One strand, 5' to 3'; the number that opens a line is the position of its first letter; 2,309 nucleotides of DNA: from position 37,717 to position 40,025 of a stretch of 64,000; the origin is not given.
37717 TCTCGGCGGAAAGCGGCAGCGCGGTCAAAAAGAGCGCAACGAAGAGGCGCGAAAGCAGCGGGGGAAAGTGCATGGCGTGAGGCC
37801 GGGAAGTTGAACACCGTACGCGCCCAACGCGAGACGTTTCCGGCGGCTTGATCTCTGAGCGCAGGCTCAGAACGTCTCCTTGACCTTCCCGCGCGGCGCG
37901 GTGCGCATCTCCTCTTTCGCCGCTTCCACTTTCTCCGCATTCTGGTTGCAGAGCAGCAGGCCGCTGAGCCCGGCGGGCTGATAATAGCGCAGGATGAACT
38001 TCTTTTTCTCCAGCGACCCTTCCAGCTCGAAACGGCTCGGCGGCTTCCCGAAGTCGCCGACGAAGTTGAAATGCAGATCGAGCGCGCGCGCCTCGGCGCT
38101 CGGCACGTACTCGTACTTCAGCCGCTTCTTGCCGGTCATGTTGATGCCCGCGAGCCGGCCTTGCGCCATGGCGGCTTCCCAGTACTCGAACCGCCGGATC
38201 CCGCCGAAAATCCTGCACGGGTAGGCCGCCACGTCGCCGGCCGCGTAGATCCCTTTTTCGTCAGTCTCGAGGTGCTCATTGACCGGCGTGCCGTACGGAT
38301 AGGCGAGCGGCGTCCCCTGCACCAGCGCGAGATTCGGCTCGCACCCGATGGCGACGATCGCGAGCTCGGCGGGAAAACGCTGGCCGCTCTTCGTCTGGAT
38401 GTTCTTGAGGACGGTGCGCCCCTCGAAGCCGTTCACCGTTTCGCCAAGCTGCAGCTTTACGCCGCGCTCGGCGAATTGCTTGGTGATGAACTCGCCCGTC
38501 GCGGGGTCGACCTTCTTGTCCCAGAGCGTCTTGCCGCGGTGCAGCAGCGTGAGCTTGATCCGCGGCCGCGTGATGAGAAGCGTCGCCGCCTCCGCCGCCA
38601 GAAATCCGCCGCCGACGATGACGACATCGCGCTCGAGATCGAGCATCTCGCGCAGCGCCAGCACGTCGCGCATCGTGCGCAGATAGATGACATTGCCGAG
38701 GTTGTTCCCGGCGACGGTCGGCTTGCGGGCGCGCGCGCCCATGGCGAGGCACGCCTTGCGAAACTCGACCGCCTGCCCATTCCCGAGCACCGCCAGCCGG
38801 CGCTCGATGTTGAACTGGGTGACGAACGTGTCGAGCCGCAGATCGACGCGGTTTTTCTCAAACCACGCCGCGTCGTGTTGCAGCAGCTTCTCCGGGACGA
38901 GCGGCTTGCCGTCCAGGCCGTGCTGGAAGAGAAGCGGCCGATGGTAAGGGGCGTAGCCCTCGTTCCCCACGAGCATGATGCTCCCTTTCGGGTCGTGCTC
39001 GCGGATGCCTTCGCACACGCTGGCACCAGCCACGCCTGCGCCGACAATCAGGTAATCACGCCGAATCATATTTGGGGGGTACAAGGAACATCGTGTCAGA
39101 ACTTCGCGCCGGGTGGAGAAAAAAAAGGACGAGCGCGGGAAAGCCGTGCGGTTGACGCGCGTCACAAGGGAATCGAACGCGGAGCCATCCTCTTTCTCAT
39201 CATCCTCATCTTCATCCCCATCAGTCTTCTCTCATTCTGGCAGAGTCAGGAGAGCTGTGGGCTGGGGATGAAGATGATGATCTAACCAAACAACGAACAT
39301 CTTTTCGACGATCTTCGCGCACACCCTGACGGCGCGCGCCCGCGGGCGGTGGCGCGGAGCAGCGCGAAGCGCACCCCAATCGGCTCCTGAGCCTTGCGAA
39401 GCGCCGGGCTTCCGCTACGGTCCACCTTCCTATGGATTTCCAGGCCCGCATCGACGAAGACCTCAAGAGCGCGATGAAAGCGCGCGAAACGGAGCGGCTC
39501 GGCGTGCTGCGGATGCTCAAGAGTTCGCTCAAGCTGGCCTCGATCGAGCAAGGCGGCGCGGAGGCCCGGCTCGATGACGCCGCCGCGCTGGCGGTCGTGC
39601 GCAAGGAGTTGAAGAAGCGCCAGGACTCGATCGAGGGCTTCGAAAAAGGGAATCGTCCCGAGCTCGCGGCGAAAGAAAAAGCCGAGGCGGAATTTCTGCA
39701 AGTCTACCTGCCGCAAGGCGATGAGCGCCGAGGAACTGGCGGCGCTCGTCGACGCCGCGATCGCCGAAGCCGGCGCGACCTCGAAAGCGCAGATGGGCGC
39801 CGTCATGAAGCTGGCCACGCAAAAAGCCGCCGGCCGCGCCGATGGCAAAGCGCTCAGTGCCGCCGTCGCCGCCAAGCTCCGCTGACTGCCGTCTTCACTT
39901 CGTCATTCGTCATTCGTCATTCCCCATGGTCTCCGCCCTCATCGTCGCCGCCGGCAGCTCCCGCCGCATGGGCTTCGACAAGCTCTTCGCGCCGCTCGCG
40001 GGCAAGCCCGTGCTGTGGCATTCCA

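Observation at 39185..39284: Conserved ~100-nt leader-like element (two copies) with hairpin potential and Met-rich micro-ORFs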

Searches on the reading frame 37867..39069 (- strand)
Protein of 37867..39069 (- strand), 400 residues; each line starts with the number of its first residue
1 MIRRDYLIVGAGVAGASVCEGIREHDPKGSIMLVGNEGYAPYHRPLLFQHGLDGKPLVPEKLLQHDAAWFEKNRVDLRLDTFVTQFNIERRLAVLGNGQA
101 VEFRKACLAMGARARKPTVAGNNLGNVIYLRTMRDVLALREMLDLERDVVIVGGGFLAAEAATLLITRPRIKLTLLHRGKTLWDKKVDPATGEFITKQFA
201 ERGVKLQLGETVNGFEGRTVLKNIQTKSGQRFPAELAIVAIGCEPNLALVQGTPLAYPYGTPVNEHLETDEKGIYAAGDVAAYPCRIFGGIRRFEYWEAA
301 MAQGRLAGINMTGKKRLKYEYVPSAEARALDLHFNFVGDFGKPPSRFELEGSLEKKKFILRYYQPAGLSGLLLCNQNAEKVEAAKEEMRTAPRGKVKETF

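Call 35: find_homologous_proteins(query=window:37867-39069:-, max_evalue=1e-40)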
Query window:37867-39069:- (400 aa): 2849 proteins with E <= 1e-40 among 8000 candidates; the best 120 are listed.
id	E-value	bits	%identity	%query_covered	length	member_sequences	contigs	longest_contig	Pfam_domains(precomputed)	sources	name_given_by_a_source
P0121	7.4e-253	856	93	100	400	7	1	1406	PF01266.31,PF07992.21,PF00070.34,PF13738.13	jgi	jgi:NAD(P)H-nitrite reductase large subunit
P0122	2.5e-233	792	96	90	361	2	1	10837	PF07992.21,PF00070.34,PF13738.13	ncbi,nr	ncbi:MAG TPA: FAD/NAD(P)-binding oxidoreductase, partial [Chthoniobacteraceae bacterium]|nr:FAD/NAD(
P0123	7.4e-216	735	79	100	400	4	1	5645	PF07992.21,PF00070.34,PF13738.13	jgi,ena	-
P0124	1.1e-208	711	75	99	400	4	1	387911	PF07992.21,PF00070.34,PF13738.13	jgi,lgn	-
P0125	3.6e-203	693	75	100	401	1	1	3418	PF07992.21,PF00070.34,PF13738.13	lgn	-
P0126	8.4e-203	692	74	100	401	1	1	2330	PF07992.21,PF00070.34,PF13738.13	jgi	jgi:3-phenylpropionate/trans-cinnamate dioxygenase ferredoxin reductase component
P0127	4.3e-202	689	72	100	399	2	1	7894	PF07992.21,PF00070.34,PF13738.13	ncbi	-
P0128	7.7e-202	688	75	100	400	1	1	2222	PF07992.21,PF00070.34,PF13738.13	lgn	-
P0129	9.1e-200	682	73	100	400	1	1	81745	PF07992.21,PF00070.34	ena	-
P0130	1.4e-198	678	72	100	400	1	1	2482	PF01266.31,PF07992.21,PF00070.34,PF13738.13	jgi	jgi:NADPH-dependent 2,4-dienoyl-CoA reductase/sulfur reductase-like enzyme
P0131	1.9e-198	677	72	100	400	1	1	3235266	PF01266.31,PF07992.21,PF00070.34,PF13738.13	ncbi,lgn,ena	-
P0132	2.1e-197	674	72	100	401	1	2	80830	PF07992.21,PF00070.34,PF13738.13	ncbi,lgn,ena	-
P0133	5.4e-197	672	71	100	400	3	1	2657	PF07992.21,PF00070.34,PF13738.13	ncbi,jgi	ncbi:MAG TPA: NAD(P)/FAD-dependent oxidoreductase [Chthoniobacteraceae bacterium]|jgi:NAD(P)H-nitrit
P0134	2.0e-196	671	73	100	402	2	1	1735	PF07992.21,PF00070.34,PF13738.13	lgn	-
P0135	1.8e-195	668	71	100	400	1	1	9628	PF07992.21,PF00070.34,PF13738.13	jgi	jgi:3-phenylpropionate/trans-cinnamate dioxygenase ferredoxin reductase subunit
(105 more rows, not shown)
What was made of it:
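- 37867..39069 (-): FAD/NAD(P)-binding oxidoreductase gene to the left of copy 1. Call 35.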

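Call 36: find_encoding_contigs(protein=P0121, flank=5000, max_places=2)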
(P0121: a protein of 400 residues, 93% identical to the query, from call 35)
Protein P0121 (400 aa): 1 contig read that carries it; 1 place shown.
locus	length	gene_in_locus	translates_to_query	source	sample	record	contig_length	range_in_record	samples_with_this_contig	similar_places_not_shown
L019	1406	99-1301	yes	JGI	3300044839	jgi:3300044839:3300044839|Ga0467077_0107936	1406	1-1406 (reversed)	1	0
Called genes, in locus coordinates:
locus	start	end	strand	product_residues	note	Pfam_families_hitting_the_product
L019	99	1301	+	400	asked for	PF01266:DAO (faint), PF07992:Pyr_redox_2, PF13738:Pyr_redox_3 (weak), PF00070:Pyr_redox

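Call 37: find_encoding_contigs(protein=P0123, flank=5000, max_places=2)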
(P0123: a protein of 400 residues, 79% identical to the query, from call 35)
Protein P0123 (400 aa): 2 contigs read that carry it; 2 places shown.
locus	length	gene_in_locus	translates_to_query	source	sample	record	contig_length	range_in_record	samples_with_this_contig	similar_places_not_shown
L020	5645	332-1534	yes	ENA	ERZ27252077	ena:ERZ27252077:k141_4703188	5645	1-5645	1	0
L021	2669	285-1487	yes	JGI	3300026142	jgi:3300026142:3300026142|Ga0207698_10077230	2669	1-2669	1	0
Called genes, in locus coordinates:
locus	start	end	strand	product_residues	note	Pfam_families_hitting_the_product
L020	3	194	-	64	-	?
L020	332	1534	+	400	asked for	PF07992:Pyr_redox_2, PF13738:Pyr_redox_3, PF00070:Pyr_redox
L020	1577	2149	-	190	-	-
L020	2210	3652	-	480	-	PF13489:Methyltransf_23, PF13847:Methyltransf_31, PF08241:Methyltransf_11 (weak), PF08242:Methyltransf_12, PF13649:Methyltransf_25, PF10119:MethyTransf_Reg, PF21782:WHD_PKMT (weak)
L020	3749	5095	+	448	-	PF04450:BSP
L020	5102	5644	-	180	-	?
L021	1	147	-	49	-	?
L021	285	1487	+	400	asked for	PF07992:Pyr_redox_2, PF13738:Pyr_redox_3, PF00070:Pyr_redox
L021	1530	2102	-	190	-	-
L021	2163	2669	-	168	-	?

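Call 38: find_encoding_contigs(protein=P0124, flank=10000, max_places=2)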
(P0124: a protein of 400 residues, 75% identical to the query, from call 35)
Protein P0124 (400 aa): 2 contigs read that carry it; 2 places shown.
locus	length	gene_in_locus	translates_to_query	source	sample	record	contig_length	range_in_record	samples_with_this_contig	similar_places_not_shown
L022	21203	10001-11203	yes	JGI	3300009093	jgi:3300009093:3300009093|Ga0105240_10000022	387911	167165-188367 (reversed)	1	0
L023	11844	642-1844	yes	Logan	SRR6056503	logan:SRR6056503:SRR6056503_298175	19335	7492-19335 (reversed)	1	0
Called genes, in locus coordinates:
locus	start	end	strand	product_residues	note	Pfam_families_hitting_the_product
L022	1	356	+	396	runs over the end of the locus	PF00899:ThiF, PF00581:Rhodanese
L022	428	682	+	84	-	-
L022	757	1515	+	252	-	PF03976:PPK2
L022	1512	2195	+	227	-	PF01476:LysM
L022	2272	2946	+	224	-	-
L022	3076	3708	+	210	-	-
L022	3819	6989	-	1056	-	PF23500:DUF7133, PF13442:Cytochrome_CBB3 (faint), PF00034:Cytochrom_C (weak)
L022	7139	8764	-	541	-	PF01547:SBP_bac_1, PF13416:SBP_bac_8, PF13343:SBP_bac_6, PF13531:SBP_bac_11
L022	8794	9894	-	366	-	PF00005:ABC_tran, PF13304:AAA_21 (faint), PF08402:TOBE_2 (weak)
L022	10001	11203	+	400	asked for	PF07992:Pyr_redox_2, PF13738:Pyr_redox_3, PF00070:Pyr_redox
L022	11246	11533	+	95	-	-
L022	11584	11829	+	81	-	-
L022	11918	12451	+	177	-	PF09346:SMI1_KNR4, PF14568:SUKH_6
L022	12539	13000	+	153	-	-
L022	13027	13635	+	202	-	-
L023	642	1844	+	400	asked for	PF07992:Pyr_redox_2, PF13738:Pyr_redox_3, PF00070:Pyr_redox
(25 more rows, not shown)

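Call 40: find_encoding_contigs(protein=P0122, flank=10000, max_places=2)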
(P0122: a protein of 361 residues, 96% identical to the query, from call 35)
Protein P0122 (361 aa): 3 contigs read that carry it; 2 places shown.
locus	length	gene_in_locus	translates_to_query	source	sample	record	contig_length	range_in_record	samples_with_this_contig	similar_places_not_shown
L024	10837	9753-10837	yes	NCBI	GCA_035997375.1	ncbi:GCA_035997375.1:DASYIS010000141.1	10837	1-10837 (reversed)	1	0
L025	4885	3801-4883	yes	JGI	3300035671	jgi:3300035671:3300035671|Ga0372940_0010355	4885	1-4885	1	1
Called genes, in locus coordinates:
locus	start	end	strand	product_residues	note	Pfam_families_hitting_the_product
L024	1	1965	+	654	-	PF04151:PPC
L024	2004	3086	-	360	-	PF01264:Chorismate_synt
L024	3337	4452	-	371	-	PF03781:FGE-sulfatase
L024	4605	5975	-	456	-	PF01595:CNNM, PF00571:CBS (weak), PF03471:CorC_HlyC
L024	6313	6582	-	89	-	PF00253:Ribosomal_S14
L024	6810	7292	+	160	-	PF18475:PIN7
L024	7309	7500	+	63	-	-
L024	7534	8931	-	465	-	PF21105:DyP_N (weak)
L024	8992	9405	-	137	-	-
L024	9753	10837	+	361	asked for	PF07992:Pyr_redox_2, PF13738:Pyr_redox_3 (weak), PF00070:Pyr_redox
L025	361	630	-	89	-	PF00253:Ribosomal_S14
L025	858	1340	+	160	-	PF18475:PIN7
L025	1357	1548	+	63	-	-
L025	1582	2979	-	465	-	PF21105:DyP_N (weak)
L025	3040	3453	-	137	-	-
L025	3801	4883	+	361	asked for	PF07992:Pyr_redox_2, PF13738:Pyr_redox_3 (weak), PF00070:Pyr_redox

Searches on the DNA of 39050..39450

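Call 13: search_rna_families(source=window, start=39050, end=39450, threshold=evalue, max_evalue=10)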
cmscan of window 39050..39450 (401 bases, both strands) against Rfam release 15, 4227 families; matches with E-value up to 10: 17.
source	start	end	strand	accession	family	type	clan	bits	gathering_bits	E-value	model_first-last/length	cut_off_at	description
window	39190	39285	-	RF03794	MIR5298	Gene; miRNA;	-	25.4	70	0.07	1-80/80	no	MIR5298 microRNA precursor family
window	39204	39279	-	RF03872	MIR6426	Gene; miRNA;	-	21.5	96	0.08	1-84/84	no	MIR6426 microRNA precursor family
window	39195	39280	-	RF03788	MIR5304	Gene; miRNA;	-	19.4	75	0.15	1-80/80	no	MIR5304 microRNA precursor family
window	39204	39279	+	RF03872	MIR6426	Gene; miRNA;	-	19.3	96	0.32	1-84/84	no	MIR6426 microRNA precursor family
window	39194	39288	-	RF03707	mir-1892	Gene; miRNA;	-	16.8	86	0.83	1-80/80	no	mir-1892 microRNA precursor family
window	39189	39225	-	RF01273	sR34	Gene; snRNA; snoRNA; CD-box;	-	16.3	40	1.5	1-54/54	no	Small nucleolar RNA sR34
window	39152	39203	+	RF02066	STnc320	Gene; sRNA;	-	15.9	50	2.2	1-55/55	no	Salmonella enterica sRNA STnc320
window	39208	39275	+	RF01915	mir-2238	Gene; miRNA;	-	14.8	52.2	4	1-86/86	no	mir-2238 microRNA precursor family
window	39281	39389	+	RF03076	Streptomyces-metH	Gene; sRNA;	-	14.3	50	4.3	1-120/120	no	Streptomyces-metH RNA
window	39168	39219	-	RF00323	snoR79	Gene; snRNA; snoRNA; CD-box;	-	14.1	80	6.4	1-65/65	no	Small nucleolar RNA R79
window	39205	39280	+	RF03788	MIR5304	Gene; miRNA;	-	13.9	75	6.1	1-80/80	no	MIR5304 microRNA precursor family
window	39212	39263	-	RF03827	mir-2229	Gene; miRNA;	-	13.3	65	9.4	1-62/62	no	mir-2229 microRNA precursor family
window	39118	39273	+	RF02632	Hrs10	Gene; sRNA;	-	12.6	108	3.2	1-148/148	no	Hfq-regulated sRNA 10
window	39191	39208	-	RF01128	sR43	Gene; snRNA; snoRNA; CD-box;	-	11.6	45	1.9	1-56/56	no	Small nucleolar RNA sR42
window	39183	39210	-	RF01306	sR52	Gene; snRNA; snoRNA; CD-box;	-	10.9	50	9.3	1-60/60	no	Small nucleolar RNA sR52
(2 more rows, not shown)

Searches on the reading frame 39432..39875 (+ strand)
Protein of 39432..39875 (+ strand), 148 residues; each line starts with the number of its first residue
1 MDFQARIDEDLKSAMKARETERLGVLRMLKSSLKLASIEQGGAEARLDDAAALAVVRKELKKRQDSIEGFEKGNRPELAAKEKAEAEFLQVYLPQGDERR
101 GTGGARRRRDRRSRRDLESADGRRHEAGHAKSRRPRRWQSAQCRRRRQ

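Call 47: search_protein_families(library=pfam, proteins=[window:39432-39875:+])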
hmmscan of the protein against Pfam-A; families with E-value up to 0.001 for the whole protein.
window:39432-39875:+ (148 aa): 1 family
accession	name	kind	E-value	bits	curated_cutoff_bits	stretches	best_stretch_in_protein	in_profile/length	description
PF09424.15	YqeY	-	2.8e-26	92.7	27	1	5-95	2-89/143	Yqey-like protein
